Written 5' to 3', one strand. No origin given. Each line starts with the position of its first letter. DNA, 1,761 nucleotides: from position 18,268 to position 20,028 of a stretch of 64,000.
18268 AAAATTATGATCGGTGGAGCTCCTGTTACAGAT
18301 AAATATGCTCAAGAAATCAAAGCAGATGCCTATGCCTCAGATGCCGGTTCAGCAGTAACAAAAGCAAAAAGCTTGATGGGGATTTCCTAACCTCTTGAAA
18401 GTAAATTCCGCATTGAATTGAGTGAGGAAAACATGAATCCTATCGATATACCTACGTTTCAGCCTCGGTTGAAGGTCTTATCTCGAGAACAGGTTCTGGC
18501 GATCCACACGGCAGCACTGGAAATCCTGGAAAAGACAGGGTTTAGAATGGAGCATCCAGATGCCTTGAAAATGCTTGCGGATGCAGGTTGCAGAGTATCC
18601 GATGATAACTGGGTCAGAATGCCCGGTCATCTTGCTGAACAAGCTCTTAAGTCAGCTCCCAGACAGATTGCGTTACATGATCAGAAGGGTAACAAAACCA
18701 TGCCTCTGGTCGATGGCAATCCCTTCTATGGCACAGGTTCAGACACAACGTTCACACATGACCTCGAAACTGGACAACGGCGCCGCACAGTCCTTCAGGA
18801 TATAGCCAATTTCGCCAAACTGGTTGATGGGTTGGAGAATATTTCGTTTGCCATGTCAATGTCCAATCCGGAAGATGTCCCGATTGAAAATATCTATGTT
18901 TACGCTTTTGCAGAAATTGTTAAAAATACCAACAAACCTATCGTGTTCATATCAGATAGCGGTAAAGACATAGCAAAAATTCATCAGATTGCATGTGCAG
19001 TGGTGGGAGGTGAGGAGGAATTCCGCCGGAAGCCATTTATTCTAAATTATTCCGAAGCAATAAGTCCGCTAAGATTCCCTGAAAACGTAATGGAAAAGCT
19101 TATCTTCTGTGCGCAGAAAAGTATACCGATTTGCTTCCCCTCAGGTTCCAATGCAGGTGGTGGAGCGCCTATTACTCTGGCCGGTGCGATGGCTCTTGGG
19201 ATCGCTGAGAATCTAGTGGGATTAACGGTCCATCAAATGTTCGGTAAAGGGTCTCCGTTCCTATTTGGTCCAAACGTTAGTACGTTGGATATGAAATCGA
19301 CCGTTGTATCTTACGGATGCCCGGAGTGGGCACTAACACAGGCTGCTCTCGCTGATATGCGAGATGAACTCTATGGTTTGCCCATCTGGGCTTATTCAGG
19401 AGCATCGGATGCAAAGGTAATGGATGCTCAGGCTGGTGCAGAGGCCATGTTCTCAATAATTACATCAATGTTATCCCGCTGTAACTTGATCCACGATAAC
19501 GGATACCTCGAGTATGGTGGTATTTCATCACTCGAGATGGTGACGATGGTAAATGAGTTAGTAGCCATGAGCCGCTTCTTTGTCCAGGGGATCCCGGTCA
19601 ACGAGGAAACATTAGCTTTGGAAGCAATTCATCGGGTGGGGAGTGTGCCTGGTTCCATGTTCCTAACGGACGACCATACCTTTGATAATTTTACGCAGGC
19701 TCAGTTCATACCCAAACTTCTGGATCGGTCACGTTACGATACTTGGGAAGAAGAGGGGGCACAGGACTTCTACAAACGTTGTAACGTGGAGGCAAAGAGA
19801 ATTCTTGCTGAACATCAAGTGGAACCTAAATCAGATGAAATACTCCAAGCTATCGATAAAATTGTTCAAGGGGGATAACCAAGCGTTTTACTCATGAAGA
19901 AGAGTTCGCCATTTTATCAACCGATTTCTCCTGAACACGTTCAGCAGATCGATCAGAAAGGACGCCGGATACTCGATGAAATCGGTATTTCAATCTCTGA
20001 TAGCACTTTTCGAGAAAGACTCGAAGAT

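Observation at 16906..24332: Second methyl-transfer operon carrying two tandem MttB-superfamily paralogs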

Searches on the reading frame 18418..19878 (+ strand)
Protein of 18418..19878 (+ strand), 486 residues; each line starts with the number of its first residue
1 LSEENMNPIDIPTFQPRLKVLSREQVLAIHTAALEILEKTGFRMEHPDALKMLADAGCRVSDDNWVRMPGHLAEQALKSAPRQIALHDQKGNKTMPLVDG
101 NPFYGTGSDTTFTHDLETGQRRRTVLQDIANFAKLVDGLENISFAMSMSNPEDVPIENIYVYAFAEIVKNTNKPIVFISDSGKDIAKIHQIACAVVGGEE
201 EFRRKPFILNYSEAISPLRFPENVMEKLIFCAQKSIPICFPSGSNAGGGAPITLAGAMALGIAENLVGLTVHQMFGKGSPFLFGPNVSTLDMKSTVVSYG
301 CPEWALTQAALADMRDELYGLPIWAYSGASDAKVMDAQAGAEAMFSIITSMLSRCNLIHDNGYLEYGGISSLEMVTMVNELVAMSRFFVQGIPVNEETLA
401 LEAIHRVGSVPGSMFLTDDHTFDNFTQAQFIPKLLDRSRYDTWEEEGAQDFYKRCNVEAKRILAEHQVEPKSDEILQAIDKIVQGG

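Call 3: search_protein_families(library=pfam, proteins=[window:18418-19878:+])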
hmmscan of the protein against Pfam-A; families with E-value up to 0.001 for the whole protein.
window:18418-19878:+ (486 aa): 1 family
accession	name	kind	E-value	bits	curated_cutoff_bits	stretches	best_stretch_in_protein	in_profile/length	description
PF06253.16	MTTB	-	3.3e-86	289.7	25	1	15-479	28-488/500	Trimethylamine methyltransferase (MTTB)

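Call 6: search_protein_families(library=ncbifam, proteins=[window:18418-19878:+])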
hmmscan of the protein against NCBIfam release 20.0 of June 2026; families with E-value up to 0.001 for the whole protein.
window:18418-19878:+ (486 aa): 1 family
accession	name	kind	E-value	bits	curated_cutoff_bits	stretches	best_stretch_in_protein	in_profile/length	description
TIGR02369.2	trimeth_pyl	equivalog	1.7e-115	386.3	525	1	17-484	2-466/469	[trimethylamine--corrinoid protein] Co-methyltransferase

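Call 7: search_solved_structures(query=window:18418-19878:+, show_alignments=2)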
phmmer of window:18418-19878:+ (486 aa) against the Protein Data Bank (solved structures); distinct sequences matched with E-value up to 0.001: 5.
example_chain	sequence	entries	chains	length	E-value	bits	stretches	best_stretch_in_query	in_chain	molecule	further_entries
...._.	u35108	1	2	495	1e-65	225.7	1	15-477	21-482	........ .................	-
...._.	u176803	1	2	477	1.4e-65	225.3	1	16-477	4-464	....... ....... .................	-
7xcl_A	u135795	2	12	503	2.1e-57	198.3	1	18-483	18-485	Trimethylamine methyltransferase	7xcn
7xcm_A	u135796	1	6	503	2.5e-57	198.1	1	18-483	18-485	Trimethylamine methyltransferase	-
4yyc_A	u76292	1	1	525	1.7e-41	145.9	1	18-475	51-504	Putative trimethylamine methyltransferase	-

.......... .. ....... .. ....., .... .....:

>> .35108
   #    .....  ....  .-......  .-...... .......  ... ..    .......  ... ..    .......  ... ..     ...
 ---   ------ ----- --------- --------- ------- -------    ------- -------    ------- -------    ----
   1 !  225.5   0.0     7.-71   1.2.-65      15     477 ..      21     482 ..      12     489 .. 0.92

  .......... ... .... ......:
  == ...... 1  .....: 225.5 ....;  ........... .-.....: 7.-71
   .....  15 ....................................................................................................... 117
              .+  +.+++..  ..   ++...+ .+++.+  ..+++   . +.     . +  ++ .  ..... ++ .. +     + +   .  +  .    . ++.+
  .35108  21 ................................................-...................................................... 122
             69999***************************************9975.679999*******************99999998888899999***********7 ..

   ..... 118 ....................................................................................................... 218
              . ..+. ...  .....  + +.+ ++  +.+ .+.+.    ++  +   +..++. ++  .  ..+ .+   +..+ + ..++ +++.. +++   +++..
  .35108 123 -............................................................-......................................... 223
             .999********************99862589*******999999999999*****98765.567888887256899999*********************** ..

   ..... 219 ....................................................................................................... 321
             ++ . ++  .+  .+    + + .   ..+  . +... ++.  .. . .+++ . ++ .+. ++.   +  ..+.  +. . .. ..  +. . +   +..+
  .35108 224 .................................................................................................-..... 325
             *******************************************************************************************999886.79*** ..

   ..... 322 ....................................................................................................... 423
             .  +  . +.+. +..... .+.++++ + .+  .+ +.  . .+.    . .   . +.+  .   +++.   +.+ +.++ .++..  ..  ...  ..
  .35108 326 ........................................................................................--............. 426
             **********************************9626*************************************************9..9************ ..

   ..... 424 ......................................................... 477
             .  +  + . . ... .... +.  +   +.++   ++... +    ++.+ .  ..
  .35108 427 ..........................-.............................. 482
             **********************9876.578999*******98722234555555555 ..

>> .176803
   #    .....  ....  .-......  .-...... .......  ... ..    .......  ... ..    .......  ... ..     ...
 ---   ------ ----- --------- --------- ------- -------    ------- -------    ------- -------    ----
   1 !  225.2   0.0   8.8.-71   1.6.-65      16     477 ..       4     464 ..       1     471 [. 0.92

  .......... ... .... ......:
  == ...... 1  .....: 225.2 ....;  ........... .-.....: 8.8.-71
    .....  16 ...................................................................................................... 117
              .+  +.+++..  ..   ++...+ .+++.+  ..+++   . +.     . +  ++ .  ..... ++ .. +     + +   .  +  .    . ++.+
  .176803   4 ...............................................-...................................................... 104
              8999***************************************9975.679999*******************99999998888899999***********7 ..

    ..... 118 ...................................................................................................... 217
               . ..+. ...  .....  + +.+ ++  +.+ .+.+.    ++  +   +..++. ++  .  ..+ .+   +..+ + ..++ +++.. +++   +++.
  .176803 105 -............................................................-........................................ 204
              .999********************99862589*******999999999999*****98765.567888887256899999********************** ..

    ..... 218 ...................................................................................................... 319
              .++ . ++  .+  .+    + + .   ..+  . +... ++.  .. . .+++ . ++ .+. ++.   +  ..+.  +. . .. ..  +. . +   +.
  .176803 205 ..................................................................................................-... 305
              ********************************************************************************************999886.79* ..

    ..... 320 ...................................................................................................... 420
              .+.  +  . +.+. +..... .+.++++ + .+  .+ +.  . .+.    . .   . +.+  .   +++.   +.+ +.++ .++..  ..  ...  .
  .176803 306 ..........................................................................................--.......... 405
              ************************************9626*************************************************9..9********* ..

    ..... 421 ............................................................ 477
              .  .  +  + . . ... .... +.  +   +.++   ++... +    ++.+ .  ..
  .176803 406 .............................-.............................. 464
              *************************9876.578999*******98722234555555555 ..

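Call 10: find_homologous_proteins(query=window:18418-19878:+)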
Query window:18418-19878:+ (486 aa): 2430 proteins with E <= 0.001 among 8000 candidates; the best 120 are listed.
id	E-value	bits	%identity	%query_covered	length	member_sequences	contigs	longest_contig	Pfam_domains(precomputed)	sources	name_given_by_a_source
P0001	0.0e+0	1063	97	99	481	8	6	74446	PF06253.17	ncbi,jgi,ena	-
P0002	6.2e-288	973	87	99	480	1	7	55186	PF06253.17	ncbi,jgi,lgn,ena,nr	ncbi:MAG: trimethylamine methyltransferase [Chloroflexi bacterium]|jgi:trimethylamine---corrinoid pr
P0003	2.6e-276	935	84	99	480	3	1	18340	PF06253.17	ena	-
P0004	2.6e-274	928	83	99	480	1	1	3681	PF06253.17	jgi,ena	-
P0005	3.6e-274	928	83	99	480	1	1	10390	PF06253.17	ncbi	-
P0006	3.7e-274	928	83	99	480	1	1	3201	PF06253.17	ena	-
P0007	9.3e-274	927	83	99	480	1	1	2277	PF06253.17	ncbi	-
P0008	1.5e-273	926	84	99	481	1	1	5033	PF06253.17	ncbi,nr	ncbi:MAG: trimethylamine methyltransferase family protein [Chloroflexota bacterium]|nr:trimethylamin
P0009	4.7e-273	924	84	99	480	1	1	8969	PF06253.17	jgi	jgi:trimethylamine--corrinoid protein Co-methyltransferase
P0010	5.9e-272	921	83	98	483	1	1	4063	PF06253.17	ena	-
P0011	1.3e-271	919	82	99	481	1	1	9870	PF06253.17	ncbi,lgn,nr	ncbi:MAG: trimethylamine methyltransferase family protein [Thermodesulfobacteriota bacterium]|nr:tri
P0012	1.5e-271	919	82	99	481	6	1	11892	PF06253.17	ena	-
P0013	1.2e-270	916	82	99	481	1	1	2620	PF06253.17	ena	-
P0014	9.6e-270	913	82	99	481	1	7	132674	PF06253.17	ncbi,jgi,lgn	-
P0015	1.3e-269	913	81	99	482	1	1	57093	PF06253.17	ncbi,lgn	ncbi:MAG: trimethylamine methyltransferase family protein [Dehalococcoidia bacterium]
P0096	4.9e-257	871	79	99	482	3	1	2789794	PF06253.17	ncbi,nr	ncbi:MAG: trimethylamine methyltransferase family protein [Dehalococcoidia bacterium]|nr:MAG: trimet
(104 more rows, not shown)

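Call 29: find_related_loci(query=A1, collection=genome_contigs, flank=10000)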
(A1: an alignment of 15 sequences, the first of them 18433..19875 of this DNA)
Query A1 (481 aa) in genome_contigs; peptide patterns used: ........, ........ (x = any residue, [..] = any of these).
473 stretches matched a pattern; 205 encode a relative of the query (tblastn E <= 1e-3); the best 80 are kept; 80 distinct loci.
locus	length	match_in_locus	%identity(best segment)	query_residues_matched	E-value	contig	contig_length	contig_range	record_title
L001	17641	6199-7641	97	1-481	0e+0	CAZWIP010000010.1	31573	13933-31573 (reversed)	MAG TPA_asm: uncultured Dehalococcoidia bacterium isolate SRP077602_co2_112 genome assembly, contig: NODE_2133_length_31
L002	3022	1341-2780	87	1-480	0e+0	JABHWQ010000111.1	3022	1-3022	MAG: Chloroflexi bacterium isolate SI047_bin16 k141_1367811, whole genome shotgun sequence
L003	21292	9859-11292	84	1-478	0e+0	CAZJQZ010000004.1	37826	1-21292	MAG TPA_asm: uncultured Dehalococcoidia bacterium isolate binchicken_co334_59 genome assembly, contig: NODE_1731_length_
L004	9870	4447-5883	82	1-479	0e+0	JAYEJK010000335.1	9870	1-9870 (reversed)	MAG: Thermodesulfobacteriota bacterium isolate MAG165 MAG165_335, whole genome shotgun sequence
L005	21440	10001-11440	82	1-480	0e+0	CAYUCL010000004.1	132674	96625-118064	MAG TPA_asm: uncultured Dehalococcoidales bacterium isolate binchicken_co262_239 genome assembly, contig: NODE_61_length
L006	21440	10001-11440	81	1-480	0e+0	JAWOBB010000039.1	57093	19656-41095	MAG: Dehalococcoidia bacterium isolate BLK2-2.bin.24 k191_1656282, whole genome shotgun sequence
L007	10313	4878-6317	80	1-480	0e+0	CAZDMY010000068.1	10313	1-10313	MAG TPA_asm: uncultured Dehalococcoidia bacterium isolate SRP332253_co2_55 genome assembly, contig: NODE_6550_length_103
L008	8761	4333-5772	80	1-480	0e+0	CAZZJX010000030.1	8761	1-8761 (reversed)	MAG TPA_asm: uncultured Dehalococcoidales bacterium isolate SRP068000_co1_322 genome assembly, contig: NODE_16043_length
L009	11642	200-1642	80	1-480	0e+0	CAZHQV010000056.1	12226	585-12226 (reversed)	MAG TPA_asm: uncultured Dehalococcoidales bacterium isolate SRP068000_co4_61 genome assembly, contig: NODE_7361_length_1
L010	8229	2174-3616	80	1-480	0e+0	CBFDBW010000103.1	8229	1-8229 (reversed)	MAG TPA_asm: uncultured Syntrophobacterales bacterium isolate SRR26215671_binner23_Refined_43 genome assembly, contig: E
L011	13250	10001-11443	81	1-480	0e+0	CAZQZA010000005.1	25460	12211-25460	MAG TPA_asm: uncultured Dehalococcoidales bacterium isolate SRP068000_co1_122 genome assembly, contig: NODE_2341_length_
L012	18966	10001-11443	80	1-480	0e+0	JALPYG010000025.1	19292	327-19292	Dehalococcoidia bacterium isolate AH-958-J08 AH-958-J08_NODE_25, whole genome shotgun sequence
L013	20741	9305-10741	80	1-479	0e+0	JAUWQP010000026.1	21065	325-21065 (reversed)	MAG: Chloroflexota bacterium isolate CSMAG_2505 CSMAG_2505_k141_142586_length_21065_cov_14.7043, whole genome shotgun se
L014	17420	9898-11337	79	1-480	0e+0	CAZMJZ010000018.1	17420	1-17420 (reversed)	MAG TPA_asm: uncultured Dehalococcoidales bacterium isolate binchicken_co34_217 genome assembly, contig: NODE_5287_lengt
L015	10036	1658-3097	79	1-479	0e+0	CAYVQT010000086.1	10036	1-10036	MAG TPA_asm: uncultured Dehalococcoidia bacterium isolate binchicken_co334_130 genome assembly, contig: NODE_12482_lengt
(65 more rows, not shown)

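Call 48: find_encoding_contigs(protein=P0096, flank=10000, max_places=3)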
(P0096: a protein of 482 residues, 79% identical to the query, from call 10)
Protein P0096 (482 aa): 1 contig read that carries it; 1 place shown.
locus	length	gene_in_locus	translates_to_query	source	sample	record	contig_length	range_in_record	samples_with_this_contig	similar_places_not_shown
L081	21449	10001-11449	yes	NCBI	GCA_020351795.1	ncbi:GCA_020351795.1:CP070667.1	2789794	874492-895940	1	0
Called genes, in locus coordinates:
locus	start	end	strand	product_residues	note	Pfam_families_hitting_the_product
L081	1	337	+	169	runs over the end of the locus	PF01796:OB_ChsH2_C (weak)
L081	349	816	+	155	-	PF12172:zf-ChsH2, PF01796:OB_ChsH2_C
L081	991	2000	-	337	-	PF05378:Hydant_A_N, PF01968:Hydantoinase_A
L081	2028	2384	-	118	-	PF08882:Acetone_carb_G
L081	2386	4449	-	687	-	PF05378:Hydant_A_N, PF01968:Hydantoinase_A, PF19278:Hydant_A_C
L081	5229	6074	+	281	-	-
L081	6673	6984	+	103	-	-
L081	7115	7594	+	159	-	PF01980:TrmO_N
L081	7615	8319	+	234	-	PF00730:HhH-GPD, PF14520:HHH_5 (faint)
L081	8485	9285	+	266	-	PF00809:Pterin_bind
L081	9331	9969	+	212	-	PF02607:B12-binding_2, PF02310:B12-binding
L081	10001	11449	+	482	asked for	PF06253:MTTB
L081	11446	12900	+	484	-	PF06253:MTTB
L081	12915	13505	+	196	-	PF07796:DUF1638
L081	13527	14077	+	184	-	PF00111:Fer2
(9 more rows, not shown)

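Call 52: search_protein_representatives(protein=window:18433-19875:+)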
Query: 481 residues. Proteins with E-value up to 0.001 (for the whole library): 7308; up to 1e-10: 3794; up to 1e-30: 1394. The best 150 are listed.
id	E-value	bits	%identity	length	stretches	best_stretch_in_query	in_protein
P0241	2.1e-242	821.5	74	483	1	1-478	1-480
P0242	2.2e-138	478.6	71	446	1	111-410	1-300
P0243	7.1e-121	420.8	44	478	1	10-480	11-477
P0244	3.7e-120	418.5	43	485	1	13-478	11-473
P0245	5.6e-114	398.1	41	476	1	10-477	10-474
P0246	1.2e-111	390.5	41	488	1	10-477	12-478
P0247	2.2e-111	389.6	48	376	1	107-479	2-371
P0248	3.0e-109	382.5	62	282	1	7-279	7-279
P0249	4.9e-107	375.2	40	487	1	10-479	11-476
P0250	2.3e-106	373.0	39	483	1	9-474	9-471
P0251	8.2e-105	367.9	41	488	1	13-479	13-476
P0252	5.5e-104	365.2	41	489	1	8-478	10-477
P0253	6.2e-104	365.0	39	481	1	12-480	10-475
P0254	5.4e-103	361.9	40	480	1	13-478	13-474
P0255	1.2e-102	360.8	38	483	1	10-478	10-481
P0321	8.3e-81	288.7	36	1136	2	15-428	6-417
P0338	1.2e-77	278.3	34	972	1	12-462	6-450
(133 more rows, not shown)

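Call 58: find_encoding_contigs(protein=P0243, flank=6000, max_places=3)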
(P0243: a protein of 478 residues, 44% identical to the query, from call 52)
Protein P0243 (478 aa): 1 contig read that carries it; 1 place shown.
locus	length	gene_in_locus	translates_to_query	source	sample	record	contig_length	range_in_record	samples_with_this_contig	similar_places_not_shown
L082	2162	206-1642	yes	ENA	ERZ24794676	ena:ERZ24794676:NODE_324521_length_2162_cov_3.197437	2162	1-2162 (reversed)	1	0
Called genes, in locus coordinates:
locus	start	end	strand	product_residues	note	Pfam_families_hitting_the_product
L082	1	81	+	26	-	?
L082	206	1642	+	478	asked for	PF06253:MTTB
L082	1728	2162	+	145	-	?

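Call 59: find_encoding_contigs(protein=P0244, flank=6000, max_places=3)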
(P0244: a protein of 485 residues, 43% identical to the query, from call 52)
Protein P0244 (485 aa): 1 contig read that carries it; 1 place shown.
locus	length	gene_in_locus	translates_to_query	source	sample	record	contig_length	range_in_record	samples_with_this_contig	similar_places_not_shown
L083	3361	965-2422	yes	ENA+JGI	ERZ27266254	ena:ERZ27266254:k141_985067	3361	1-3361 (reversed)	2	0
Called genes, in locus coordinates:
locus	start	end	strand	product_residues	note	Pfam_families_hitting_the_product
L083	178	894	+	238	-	PF10543:ORF6N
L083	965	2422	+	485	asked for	PF06253:MTTB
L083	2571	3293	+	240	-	PF02607:B12-binding_2, PF02310:B12-binding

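Call 60: find_encoding_contigs(protein=P0245, flank=6000, max_places=3)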
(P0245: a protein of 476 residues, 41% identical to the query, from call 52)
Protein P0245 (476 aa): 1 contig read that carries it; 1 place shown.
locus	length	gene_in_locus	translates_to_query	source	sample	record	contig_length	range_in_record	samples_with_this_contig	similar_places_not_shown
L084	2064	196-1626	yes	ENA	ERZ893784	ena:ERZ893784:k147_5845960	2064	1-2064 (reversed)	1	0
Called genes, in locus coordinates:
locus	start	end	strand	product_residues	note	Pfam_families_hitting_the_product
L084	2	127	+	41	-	?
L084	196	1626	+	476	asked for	PF06253:MTTB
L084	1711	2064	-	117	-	?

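Call 61: find_encoding_contigs(protein=P0249, flank=6000, max_places=3)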
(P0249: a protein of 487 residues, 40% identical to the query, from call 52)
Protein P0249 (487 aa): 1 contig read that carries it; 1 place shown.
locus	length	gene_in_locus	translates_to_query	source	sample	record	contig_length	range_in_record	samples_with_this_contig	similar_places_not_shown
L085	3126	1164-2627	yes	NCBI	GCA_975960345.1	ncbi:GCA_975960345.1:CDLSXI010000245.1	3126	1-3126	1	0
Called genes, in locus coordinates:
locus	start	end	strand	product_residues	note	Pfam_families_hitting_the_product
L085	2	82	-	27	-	?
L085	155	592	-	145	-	-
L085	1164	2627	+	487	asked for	PF06253:MTTB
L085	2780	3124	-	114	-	?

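Call 70: search_protein_families(library=pfam, proteins=[P0321, P0338])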
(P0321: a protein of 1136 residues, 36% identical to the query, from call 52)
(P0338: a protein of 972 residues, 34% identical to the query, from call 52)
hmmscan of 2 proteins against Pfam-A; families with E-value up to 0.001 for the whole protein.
P0321 (1136 aa): 6 families
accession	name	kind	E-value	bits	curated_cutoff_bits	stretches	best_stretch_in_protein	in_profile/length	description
PF02574.22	S-methyl_trans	-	2.2e-73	248.1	22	1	489-751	4-281/283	Homocysteine S-methyltransferase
PF06253.16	MTTB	-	3.5e-60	203.9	25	1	7-416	34-441/500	Trimethylamine methyltransferase (MTTB)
PF02310.24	B12-binding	-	7.2e-28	97.3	32.1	1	1014-1113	2-101/121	B12 binding domain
PF02607.22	B12-binding_2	-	1.8e-19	70.1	23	1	930-1001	2-74/74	B12 binding domain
PF03599.22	CdhD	-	1.6e-06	27.5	24.8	1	815-905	60-151/387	CO dehydrogenase/acetyl-CoA synthase delta subunit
PF00809.28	Pterin_bind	-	6.4e-05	23.1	25.5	1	789-900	4-120/244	Pterin binding enzyme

P0338 (972 aa): 4 families
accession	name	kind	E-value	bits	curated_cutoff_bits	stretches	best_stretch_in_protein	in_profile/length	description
PF06253.16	MTTB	-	3e-50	171.1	25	1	5-426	29-448/500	Trimethylamine methyltransferase (MTTB)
PF00809.28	Pterin_bind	-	3.2e-20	73.3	25.5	1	710-929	10-244/244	Pterin binding enzyme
PF02310.24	B12-binding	-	9.6e-15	54.9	32.1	1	563-663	3-106/121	B12 binding domain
PF03599.22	CdhD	-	6.7e-08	32.1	24.8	1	709-867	41-184/387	CO dehydrogenase/acetyl-CoA synthase delta subunit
